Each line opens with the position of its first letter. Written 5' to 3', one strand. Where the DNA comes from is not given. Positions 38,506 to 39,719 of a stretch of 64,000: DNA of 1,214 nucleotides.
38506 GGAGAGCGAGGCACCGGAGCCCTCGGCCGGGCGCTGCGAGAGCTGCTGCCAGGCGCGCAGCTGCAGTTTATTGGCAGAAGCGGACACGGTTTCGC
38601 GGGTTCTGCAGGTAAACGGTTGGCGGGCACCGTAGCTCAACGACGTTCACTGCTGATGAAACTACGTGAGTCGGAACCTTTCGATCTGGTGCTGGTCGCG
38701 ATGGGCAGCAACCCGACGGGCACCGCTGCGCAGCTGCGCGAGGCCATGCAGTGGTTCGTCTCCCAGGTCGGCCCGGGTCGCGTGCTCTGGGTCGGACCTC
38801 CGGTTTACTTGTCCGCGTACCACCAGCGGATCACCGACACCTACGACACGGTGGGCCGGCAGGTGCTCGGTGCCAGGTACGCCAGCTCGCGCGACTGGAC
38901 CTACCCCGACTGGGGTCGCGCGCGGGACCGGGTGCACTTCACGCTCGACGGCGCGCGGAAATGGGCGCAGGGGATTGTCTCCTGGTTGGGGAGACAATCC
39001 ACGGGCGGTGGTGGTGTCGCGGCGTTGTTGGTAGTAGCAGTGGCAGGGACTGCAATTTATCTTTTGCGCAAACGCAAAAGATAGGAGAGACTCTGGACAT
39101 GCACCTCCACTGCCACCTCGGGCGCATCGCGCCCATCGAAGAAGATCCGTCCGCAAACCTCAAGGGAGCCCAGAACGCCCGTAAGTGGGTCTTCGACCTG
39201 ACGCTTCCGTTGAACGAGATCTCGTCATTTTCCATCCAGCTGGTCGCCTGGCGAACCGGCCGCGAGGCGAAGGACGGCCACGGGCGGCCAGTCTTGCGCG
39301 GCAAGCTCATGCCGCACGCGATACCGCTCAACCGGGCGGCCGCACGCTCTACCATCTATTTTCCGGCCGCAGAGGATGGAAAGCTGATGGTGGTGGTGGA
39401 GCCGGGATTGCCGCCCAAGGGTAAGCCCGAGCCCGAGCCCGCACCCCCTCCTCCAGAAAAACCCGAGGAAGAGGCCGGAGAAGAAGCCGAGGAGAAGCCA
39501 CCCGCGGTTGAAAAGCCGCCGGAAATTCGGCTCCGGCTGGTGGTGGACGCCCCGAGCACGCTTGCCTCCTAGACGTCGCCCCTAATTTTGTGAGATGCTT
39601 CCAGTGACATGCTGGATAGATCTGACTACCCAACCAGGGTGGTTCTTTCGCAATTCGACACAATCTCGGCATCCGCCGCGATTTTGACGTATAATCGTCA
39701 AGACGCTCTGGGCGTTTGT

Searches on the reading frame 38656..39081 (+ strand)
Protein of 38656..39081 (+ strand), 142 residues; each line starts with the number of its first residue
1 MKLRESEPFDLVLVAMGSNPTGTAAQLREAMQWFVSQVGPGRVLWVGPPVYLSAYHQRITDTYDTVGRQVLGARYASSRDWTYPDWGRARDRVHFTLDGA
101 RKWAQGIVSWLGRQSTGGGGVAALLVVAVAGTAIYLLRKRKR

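Call 45: search_protein_families(library=pfam, proteins=[window:38656-39081:+], max_evalue=1)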
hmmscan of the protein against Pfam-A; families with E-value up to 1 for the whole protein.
window:38656-39081:+ (142 aa): 1 family
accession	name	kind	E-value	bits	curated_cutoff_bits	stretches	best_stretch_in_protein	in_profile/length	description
PF04311.20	DUF459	-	0.0025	17.6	27.2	0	88-108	175-195/197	Protein of unknown function (DUF459)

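Call 46: search_protein_families(library=phrogs, proteins=[window:38656-39081:+], max_evalue=0.01)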
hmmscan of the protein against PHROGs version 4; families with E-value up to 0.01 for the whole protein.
window:38656-39081:+ (142 aa): 0 families

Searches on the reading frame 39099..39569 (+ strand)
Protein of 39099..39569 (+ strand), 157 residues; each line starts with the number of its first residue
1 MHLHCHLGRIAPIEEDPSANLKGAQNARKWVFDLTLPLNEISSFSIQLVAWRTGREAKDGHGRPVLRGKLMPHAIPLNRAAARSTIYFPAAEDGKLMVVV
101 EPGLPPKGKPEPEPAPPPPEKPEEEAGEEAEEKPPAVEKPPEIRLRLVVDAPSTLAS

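Call 45: search_protein_families(library=pfam, proteins=[window:39099-39569:+], max_evalue=1)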
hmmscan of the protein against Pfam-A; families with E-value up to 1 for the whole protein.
window:39099-39569:+ (157 aa): 1 family
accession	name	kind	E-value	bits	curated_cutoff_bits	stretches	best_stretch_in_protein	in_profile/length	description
PF17316.7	Perilipin_2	-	0.031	14.1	30.1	1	56-85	129-158/253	Perilipin protein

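Call 46: search_protein_families(library=phrogs, proteins=[window:39099-39569:+], max_evalue=0.01)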
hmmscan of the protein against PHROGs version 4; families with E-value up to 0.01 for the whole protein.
window:39099-39569:+ (157 aa): 0 families
